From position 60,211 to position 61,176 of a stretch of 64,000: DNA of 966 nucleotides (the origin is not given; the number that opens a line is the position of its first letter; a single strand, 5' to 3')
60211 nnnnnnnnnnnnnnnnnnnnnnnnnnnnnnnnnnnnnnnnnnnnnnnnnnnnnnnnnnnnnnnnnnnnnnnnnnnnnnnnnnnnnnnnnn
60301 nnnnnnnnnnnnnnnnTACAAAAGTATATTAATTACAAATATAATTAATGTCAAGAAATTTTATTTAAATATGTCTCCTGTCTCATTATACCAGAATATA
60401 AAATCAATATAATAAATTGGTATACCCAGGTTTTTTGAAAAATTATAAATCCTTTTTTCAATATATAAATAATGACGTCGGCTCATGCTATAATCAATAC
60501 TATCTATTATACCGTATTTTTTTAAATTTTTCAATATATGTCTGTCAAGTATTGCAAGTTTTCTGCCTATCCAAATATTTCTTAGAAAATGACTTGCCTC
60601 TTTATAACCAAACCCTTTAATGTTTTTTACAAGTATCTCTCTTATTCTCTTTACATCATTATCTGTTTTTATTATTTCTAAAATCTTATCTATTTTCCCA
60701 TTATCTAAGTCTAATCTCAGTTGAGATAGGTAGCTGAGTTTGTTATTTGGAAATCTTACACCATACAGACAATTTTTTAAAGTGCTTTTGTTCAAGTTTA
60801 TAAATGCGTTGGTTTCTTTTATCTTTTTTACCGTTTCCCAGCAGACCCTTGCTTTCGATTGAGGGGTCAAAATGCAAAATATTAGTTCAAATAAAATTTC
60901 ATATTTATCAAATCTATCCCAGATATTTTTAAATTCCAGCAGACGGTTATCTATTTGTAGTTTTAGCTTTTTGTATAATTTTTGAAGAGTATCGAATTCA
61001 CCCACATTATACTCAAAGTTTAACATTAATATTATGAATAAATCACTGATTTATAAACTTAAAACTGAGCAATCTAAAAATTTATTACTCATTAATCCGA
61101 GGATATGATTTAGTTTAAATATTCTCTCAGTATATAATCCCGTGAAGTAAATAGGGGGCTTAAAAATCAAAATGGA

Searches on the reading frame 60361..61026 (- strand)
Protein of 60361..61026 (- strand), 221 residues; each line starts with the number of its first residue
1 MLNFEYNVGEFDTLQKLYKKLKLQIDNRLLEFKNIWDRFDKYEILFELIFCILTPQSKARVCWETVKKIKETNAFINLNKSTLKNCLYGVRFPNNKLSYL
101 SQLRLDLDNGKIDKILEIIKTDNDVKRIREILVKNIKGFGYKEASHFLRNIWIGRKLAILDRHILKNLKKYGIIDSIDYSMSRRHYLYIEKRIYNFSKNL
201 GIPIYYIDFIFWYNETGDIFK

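Call 53: search_protein_families(library=pfam, max_evalue=0.00001, proteins=[window:60361-61026:-])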
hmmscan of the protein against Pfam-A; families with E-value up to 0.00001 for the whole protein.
window:60361-61026:- (221 aa): 1 family
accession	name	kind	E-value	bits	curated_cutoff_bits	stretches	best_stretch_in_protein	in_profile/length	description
PF22175.2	Ogg-HhH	-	5.2e-52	176.3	27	1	25-202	1-173/173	8-oxoguanine DNA glycosylase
